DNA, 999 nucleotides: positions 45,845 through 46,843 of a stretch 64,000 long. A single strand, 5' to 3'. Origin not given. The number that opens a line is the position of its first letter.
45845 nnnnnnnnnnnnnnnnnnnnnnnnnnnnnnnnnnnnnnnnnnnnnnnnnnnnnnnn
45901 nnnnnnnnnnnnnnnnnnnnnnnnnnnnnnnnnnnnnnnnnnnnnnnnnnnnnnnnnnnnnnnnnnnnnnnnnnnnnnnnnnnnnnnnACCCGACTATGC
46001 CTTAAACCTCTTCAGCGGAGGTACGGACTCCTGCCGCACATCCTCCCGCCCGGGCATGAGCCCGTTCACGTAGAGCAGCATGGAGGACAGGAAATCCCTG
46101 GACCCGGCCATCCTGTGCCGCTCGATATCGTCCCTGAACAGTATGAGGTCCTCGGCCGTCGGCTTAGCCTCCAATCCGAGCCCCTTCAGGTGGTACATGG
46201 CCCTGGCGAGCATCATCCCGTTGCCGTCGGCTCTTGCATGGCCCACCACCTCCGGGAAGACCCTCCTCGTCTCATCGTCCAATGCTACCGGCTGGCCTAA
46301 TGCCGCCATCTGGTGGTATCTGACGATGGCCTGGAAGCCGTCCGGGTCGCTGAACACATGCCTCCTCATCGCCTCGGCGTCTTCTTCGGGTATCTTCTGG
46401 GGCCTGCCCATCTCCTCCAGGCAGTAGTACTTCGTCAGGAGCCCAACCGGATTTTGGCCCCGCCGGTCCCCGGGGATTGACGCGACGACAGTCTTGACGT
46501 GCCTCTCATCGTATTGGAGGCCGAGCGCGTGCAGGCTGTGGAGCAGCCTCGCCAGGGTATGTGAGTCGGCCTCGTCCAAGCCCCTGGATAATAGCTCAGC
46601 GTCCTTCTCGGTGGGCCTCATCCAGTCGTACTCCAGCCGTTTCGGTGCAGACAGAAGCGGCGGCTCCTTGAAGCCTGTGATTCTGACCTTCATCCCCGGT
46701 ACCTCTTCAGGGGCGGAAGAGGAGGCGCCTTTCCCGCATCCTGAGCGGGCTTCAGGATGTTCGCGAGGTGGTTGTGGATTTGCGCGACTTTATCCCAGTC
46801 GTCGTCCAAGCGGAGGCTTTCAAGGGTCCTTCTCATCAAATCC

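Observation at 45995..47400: Second RP-family array (two translationally coupled paralogs) embedded between rtcA and map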

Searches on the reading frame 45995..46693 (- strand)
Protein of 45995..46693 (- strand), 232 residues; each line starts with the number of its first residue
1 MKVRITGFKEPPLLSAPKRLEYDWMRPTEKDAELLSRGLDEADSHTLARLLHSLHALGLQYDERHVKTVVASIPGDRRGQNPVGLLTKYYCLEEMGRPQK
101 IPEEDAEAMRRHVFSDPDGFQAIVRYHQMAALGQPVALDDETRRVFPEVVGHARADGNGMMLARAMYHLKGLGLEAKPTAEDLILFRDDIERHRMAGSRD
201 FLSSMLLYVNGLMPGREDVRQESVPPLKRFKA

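Call 6: search_protein_families(library=pfam, proteins=[window:45995-46693:-], max_evalue=1)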
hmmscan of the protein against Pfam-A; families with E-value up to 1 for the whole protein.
window:45995-46693:- (232 aa): 0 families

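Call 7: search_protein_families(library=ncbifam, proteins=[window:45995-46693:-], max_evalue=1)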
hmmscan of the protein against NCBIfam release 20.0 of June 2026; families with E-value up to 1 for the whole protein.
window:45995-46693:- (232 aa): 0 families

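Call 9: find_homologous_proteins(query=A1, max_evalue=0.001)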
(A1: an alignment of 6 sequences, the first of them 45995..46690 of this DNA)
Query A1 (6 sequences) (231 aa, profile of the alignment): 6 proteins with E <= 0.001 among 8000 candidates.
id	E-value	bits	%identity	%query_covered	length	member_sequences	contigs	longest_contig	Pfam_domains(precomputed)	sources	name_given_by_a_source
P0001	1.7e-92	328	31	44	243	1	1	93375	-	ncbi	-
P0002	1.9e-80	288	100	100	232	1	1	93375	-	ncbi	-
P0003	4.3e-79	284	22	99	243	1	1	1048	-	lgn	-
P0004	3.2e-77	278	26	58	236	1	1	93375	-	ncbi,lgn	-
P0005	7.6e-66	240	77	100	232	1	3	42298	-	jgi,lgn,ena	-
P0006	9.4e-59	217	22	40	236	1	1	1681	-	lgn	-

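Call 11: find_encoding_contigs(protein=P0005, flank=10000, max_places=6)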
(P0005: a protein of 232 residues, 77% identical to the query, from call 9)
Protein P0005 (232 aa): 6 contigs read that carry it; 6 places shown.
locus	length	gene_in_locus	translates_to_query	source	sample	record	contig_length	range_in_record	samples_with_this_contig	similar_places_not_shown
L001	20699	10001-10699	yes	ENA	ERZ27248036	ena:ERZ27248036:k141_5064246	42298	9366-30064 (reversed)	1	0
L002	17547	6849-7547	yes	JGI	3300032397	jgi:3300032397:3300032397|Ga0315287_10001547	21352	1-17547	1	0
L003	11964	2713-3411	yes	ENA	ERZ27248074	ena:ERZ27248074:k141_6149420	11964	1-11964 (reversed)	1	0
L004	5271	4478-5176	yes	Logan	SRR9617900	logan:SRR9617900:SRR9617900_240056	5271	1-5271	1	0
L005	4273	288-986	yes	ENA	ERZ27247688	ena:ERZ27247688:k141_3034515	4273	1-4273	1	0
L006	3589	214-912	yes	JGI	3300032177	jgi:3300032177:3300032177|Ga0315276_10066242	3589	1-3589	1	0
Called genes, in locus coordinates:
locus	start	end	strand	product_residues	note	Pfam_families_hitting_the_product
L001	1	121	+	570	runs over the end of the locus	PF01702:TGT, PF14810:TGT_C2, PF01472:PUA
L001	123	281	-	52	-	PF01361:Tautomerase, PF14552:Tautomerase_2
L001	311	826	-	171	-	PF00881:Nitroreductase, PF14512:TM1586_NiRdase (faint)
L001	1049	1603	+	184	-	-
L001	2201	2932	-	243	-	PF02769:AIRS_C (faint), PF00586:AIRS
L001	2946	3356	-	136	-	PF03692:CxxCxxCC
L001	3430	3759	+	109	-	-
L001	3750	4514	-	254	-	-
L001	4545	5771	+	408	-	PF00368:HMG-CoA_red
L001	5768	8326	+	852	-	PF00690:Cation_ATPase_N, PF00122:E1-E2_ATPase, PF00702:Hydrolase, PF13246:Cation_ATPase, PF12710:HAD (faint), PF08282:Hydrolase_3 (faint), PF00689:Cation_ATPase_C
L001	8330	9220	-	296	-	PF00557:Peptidase_M24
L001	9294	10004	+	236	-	-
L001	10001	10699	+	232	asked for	-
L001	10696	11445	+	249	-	-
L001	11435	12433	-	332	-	PF01137:RTC, PF05189:RTC_insert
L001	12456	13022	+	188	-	PF02223:Thymidylate_kin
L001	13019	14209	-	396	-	PF01966:HD, PF19276:HD_assoc_2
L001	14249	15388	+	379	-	PF21960:RCF1-5-like_lid, PF25361:AAA_lid_RFC1 (weak)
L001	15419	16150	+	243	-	-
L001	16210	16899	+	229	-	-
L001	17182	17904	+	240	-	PF27246:MJ1433_N, PF27232:MJ1433_C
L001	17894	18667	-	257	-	PF12840:HTH_20 (weak), PF25213:HVO_A0261_N (weak), PF01022:HTH_5, PF14947:HTH_45 (weak)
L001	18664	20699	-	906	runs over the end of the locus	PF11369:DUF3160, PF27854:Heavy_Cys_CGP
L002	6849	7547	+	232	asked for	-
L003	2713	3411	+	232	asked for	-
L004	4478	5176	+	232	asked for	-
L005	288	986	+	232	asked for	-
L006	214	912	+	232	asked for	-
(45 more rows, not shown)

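Call 18: search_protein_representatives(alignment_id=A1)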
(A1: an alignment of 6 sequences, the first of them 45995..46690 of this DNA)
Query: 6 sequences, 243 profile positions. Proteins with E-value up to 0.001 (for the whole library): 199; up to 1e-10: 138; up to 1e-30: 47. The best 150 are listed.
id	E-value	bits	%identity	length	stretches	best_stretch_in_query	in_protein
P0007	2.4e-85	302.5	-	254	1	1-243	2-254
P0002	5.9e-81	288.1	-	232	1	1-243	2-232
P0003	1.4e-79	283.6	-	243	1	1-243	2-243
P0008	3.9e-61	223.2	-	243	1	2-243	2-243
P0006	3.0e-59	217.0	-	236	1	2-242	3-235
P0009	1.8e-51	191.6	-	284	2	1-216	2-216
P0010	2.0e-46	175.0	-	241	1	2-242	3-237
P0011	1.1e-45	172.7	-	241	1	2-242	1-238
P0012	1.6e-43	165.5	-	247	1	2-242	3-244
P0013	7.4e-43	163.4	-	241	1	2-242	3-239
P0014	2.6e-42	161.6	-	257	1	1-241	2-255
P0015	4.4e-42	160.8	-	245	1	2-243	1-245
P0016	5.2e-41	157.3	-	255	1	2-242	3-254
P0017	1.1e-40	156.3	-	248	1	3-242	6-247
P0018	2.1e-40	155.4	-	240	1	1-242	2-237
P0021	1.2e-39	152.8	-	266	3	99-207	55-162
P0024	6.4e-38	147.2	-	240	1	2-242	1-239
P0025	1.3e-37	146.2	-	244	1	2-242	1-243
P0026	1.9e-37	145.7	-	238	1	1-242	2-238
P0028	1.7e-36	142.6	-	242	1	2-242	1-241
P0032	1.1e-35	139.8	-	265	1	2-243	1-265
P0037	2.9e-35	138.5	-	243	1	3-243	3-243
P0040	6.4e-33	130.8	-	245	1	8-240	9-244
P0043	1.8e-32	129.4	-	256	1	3-241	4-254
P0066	1.1e-27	113.6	-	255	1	2-240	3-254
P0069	4.2e-27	111.8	-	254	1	2-242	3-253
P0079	3.6e-24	102.2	-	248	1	2-240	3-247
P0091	1.7e-20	90.1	-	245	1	1-240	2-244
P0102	8.4e-19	84.6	-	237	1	2-240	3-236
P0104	5.1e-18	82.0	-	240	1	2-240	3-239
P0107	9.1e-18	81.2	-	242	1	6-240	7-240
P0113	2.3e-17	79.9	-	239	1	2-240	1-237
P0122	7.4e-16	75.0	-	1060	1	52-226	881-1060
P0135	2.1e-12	63.6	-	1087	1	81-221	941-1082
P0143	1.3e-10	57.7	-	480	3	53-181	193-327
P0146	2.9e-10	56.7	-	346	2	47-183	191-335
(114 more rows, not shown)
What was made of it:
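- A full HMMER scan of 1.84 billion representatives finds 199 clusters at E <= 1e-3 and 138 at E <= 1e-10, mostly full-length and about 240 aa (call 18).
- Tried and rejected: The full HMMER scan was needed (call 18).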

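Call 20: predict_structure(alignment_id=A1)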
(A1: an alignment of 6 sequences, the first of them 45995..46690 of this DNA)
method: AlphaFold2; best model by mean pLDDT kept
length: 231 residues; sequences in the alignment: 6
mean_pLDDT: 83.3   pTM: 0.78
mean pLDDT of the five models: 83.3, 82.6, 82.4, 82.1, 82.1
residues with pLDDT >= 90: 139; 70-90: 51; 50-70: 10; < 50: 31
segments of 3 or more residues with pLDDT < 50: 1-16, 216-225, 228-231
pLDDT, mean of each block of 10 residues (from residue 1): 44 51 89 92 94 94 95 86 94 95 91 78 92 84 85 94 93 86 95 93 94 56 46 42
secondary structure, 60 per line:
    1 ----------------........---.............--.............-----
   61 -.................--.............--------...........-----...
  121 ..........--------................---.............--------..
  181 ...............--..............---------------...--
elements in order: H17-24 H28-40 H43-55 H62-78 H81-93 H102-112 H118-130 H139-154 H158-170 H179-195 H198-211

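Call 27: fold_search(model_id=the predicted structure, library=pdb)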
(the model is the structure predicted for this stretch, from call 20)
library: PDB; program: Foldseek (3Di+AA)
matches with E <= 10: 247; with E <= 0.001: 0
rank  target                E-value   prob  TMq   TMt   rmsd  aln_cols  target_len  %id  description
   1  8fni_6                1.1e-01  0.85  0.28  0.17  10.9       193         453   12  Cryo-EM structure of RNase-treated RESC-B in trypanosomal RNA editing (released 2023-07-19)
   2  8b6l_P                1.3e-01  1.00  0.55  0.24   4.8       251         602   16  Subtomogram average of the human Sec61-TRAP-OSTA-translocon (released 2022-12-07)
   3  9n9j_P2               2.1e-01  0.99  0.54  0.24   5.1       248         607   12  Structure of a GRP94 folding intermediate engaged with a CCDC134- and FKBP11-bound secretory translocon (released 2025-11-19)
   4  7ue2_A                4.4e-01  0.47  0.24  0.20  13.2       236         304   13  Crystal structure of designed helical repeat protein RPB_PLP3_R6 bound to PLPx6 peptide (released 2023-03-29)
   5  2v3n                  5.6e-01  0.25  0.23  0.15  14.6       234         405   14  Crystallographic analysis of upper axial ligand substitutions in cobalamin bound to transcobalamin (released 2007-10-30)
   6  7oho_BBB              6.7e-01  0.33  0.26  0.15  13.6       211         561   11  Crystal structure of AP2 FCHO2 chimera (released 2022-06-01)
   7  8ixu                  8.3e-01  0.20  0.21  0.15   9.8       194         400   14  Rat Transcobalamin in Complex with Cobalamin (released 2024-05-22)
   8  6e9y_A                8.7e-01  0.10  0.13  0.14  18.7       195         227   17  DHF38 filament (released 2018-11-21)
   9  4kki                  9.5e-01  0.63  0.41  0.27   8.4       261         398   11  Crystal Structure of Haptocorrin in Complex with CNCbl (released 2013-07-17)
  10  8e0n_E                1.0e+00  0.12  0.15  0.19  18.9       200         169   14  Homotrimeric variant of tcTRP9, BGL18 (released 2023-04-12)
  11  3gw4_B                1.1e+00  0.23  0.26  0.28   9.7       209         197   14  Crystal structure of uncharacterized protein from Deinococcus radiodurans. Northeast Structural Genomics Consortium Ta (released 2009-04-21)
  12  8d9w_D                1.3e+00  0.18  0.25  0.23  13.0       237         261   14  beta-Arf1 homodimeric interface within AP-1, Arf1, Nef, MHC-I lattice on narrow tubes (released 2023-07-05)
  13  8fbn_A                1.3e+00  0.14  0.22  0.23  18.9       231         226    9  Improving the secretion of designed protein assemblies through negative design of cryptic transmembrane domains (released 2023-03-22)
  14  9e5c_6s               1.4e+00  0.25  0.28  0.21  13.8       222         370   16  Cryo-EM structure of 96 nm repeat of microtubule doublet from T. brucei flagellum (released 2025-03-12)
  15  6qzr_A                1.4e+00  0.14  0.23  0.24  15.4       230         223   11  14-3-3 sigma in complex with FOXO1 pT24 peptide (released 2019-07-31)
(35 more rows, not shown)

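Call 32: find_encoding_contigs(protein=P0015, flank=10000, max_places=3)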
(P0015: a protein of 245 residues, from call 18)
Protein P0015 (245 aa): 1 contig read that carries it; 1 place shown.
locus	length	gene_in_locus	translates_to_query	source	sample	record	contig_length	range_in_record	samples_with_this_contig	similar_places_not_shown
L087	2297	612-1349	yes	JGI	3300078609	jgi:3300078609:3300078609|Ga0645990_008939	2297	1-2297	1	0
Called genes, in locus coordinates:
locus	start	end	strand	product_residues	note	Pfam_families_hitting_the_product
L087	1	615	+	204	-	?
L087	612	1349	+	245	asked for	-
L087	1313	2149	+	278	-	-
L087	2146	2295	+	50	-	?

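Call 33: find_encoding_contigs(protein=P0010, flank=10000, max_places=3)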
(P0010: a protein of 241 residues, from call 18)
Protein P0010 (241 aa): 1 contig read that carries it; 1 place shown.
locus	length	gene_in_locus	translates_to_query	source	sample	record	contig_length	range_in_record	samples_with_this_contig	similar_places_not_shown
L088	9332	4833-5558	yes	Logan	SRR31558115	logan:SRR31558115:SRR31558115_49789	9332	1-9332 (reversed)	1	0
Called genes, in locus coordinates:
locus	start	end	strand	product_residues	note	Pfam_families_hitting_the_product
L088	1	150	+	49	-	?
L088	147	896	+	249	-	-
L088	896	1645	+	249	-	-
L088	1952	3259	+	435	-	PF13173:AAA_14, PF13635:DUF4143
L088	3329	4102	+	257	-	-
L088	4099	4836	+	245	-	-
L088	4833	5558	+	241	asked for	-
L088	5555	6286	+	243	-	-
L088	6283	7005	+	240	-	-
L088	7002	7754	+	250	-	-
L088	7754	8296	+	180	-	-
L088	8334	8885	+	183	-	PF13551:HTH_29 (weak), PF13565:HTH_32, PF13592:HTH_33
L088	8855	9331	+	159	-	?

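Call 37: search_solved_structures(query=A2, max_evalue=10)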
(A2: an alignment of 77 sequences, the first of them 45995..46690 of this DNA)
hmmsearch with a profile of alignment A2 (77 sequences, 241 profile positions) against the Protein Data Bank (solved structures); distinct sequences matched with E-value up to 10: 14.
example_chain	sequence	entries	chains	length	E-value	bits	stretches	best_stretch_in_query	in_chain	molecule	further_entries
1deg_A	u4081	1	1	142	0.021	18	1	53-156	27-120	CALMODULIN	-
6hcs_A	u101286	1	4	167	0.032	17.4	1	27-184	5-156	Calmodulin-1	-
8vej_A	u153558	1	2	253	0.042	17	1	50-207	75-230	CHD_buttress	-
7e6w_A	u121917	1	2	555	0.072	16.2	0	44-75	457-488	Sesquisabinene B synthase 1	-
6k16_A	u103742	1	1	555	0.09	15.9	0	44-75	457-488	Sesquisabinene B synthase 1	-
6a1d_A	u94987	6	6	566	0.16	15.1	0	44-75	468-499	Sesquisabinene B synthase 1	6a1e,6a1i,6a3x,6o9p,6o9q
7e9r_A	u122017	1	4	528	0.23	14.5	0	44-75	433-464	Sesquisabinene B synthase 1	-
6zef_C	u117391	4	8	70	0.26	14.4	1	21-52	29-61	Phosphatase and actin regulator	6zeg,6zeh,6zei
6zee_W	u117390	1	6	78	0.32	14.1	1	21-49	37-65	Phosphatase and actin regulator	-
1clm_A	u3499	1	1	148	0.34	14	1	26-158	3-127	CALMODULIN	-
1exr_A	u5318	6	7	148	0.44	13.6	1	27-158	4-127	CALMODULIN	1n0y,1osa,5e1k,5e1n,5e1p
9vkp_b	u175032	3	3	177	0.49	13.4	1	66-165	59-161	ATP synthase subunit b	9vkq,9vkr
6a2a_A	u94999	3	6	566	1.8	11.6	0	44-75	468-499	Sesquisabinene B synthase 2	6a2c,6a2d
6xh5_A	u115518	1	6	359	8.5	9.4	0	108-228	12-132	helical fusion design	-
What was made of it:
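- Tried and rejected: A profile search of PDB sequences gave only weak calmodulin-like noise at E >= 0.02 (call 37).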

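Call 38: search_protein_families(library=pfam, alignment_id=A2, max_evalue=0.1)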
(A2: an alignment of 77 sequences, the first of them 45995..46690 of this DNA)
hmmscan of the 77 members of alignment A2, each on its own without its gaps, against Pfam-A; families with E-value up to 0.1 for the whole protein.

A. member 1, window:45995-46690:- (231 aa): 0 families

B. families by the number of members that match (of 77 scanned): 28 families (the first 25 are shown)
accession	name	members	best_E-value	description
PF24881.1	DUF7739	3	0.0076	Domain of unknown function (DUF7739)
PF20513.3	UBact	1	0.0025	Prokaryotic ubiquitin-like protein UBact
PF21983.2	NikA-like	1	0.0041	Mobilization protein NikA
PF16562.11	HECW_N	1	0.011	N-terminal domain of E3 ubiquitin-protein ligase HECW1 and 2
PF02271.21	UCR_14kD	1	0.013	Ubiquinol-cytochrome C reductase complex 14kD subunit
PF15233.11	SYCE1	1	0.014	Synaptonemal complex central element protein 1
PF13942.11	Lipoprotein_20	1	0.018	YfhG lipoprotein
PF23081.1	HTH_KIF26A_B_1st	1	0.02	Kinesin-like protein KIF26A/B, tri-helical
PF16574.10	CEP209_CC5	1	0.028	Coiled-coil region of centrosome protein CE290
PF10007.15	DUF2250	1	0.031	Uncharacterized protein conserved in archaea (DUF2250)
PF09413.15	DUF2007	1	0.035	Putative prokaryotic signal transducing protein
PF21486.3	NUP120_helical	1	0.044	Nucleoporin NUP120, helical domain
PF00079.25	Serpin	1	0.046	Serpin (serine protease inhibitor)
PF25073.1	DUF7797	1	0.046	Domain of unknown function (DUF7797)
PF19868.4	DUF6341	1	0.048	Family of unknown function (DUF6341)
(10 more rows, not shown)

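Call 39: list_cluster_members(proteins=[P0002, P0009, P0011, P0012, P0013, P0014, P0016, P0017, P0122, P0143])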
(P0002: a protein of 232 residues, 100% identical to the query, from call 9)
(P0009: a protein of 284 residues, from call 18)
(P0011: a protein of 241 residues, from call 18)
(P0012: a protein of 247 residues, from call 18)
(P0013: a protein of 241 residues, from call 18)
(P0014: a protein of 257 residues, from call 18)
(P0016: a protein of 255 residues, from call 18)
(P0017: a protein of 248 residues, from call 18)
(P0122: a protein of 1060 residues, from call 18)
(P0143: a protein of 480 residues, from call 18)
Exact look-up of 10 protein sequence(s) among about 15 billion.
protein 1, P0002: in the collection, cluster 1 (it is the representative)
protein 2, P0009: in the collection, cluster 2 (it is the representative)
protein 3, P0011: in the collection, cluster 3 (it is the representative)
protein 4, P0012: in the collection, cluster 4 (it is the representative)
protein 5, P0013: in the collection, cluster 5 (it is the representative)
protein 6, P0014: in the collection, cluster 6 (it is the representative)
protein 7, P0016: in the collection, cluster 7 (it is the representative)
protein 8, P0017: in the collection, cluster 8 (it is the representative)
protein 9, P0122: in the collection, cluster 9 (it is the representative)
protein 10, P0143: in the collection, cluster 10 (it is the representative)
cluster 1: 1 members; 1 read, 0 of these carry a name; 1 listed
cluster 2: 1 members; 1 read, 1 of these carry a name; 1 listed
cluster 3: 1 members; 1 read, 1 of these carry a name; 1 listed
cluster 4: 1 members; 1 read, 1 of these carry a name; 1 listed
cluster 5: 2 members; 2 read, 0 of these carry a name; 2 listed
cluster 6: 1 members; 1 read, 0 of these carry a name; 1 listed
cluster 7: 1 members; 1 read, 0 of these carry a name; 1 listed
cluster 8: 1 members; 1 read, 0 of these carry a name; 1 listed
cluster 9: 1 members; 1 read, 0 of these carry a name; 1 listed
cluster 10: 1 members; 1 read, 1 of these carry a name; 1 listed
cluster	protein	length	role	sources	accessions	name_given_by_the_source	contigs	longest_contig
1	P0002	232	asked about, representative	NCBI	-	-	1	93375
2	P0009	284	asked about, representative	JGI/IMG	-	hypothetical protein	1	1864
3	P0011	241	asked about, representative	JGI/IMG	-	hypothetical protein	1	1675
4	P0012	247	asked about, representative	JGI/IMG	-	hypothetical protein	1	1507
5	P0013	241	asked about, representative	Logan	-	-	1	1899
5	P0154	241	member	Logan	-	-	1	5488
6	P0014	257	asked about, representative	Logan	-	-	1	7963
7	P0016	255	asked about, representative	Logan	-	-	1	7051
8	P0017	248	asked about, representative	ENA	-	-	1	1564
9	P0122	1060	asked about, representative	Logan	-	-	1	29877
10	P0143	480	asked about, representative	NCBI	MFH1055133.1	MAG: hypothetical protein V1744_03440 [Candidatus Altiarchaeota archaeon]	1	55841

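Call 40: find_encoding_contigs(protein=P0122, flank=10000, max_places=2)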
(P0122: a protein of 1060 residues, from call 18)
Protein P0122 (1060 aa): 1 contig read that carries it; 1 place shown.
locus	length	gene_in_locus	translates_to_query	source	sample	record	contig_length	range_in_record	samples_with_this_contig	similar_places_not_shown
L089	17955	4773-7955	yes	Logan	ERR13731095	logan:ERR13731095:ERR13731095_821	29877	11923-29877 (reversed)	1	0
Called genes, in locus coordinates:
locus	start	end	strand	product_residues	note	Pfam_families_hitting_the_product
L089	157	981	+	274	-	-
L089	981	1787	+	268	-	-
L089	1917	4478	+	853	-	PF01590:GAF, PF13185:GAF_2, PF13188:PAS_8 (weak), PF00989:PAS, PF13426:PAS_9, PF00512:HisKA, PF02518:HATPase_c, PF00072:Response_reg, +1 more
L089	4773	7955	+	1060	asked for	PF13646:HEAT_2 (faint), PF02985:HEAT (faint)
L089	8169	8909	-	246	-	PF00583:Acetyltransf_1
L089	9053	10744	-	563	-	PF00884:Sulfatase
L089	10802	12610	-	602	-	PF00009:GTP_EFTU, PF03144:GTP_EFTU_D2, PF22042:EF-G_D2, PF00679:EFG_C, PF21018:BipA_C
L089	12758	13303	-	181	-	-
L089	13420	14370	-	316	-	-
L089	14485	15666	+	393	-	-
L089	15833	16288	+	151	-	PF04074:DUF386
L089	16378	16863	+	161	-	-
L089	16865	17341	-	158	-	-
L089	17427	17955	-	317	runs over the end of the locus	PF13412:HTH_24 (weak), PF01037:AsnC_trans_reg (faint), PF13404:HTH_AsnC-type (weak), PF13412:HTH_24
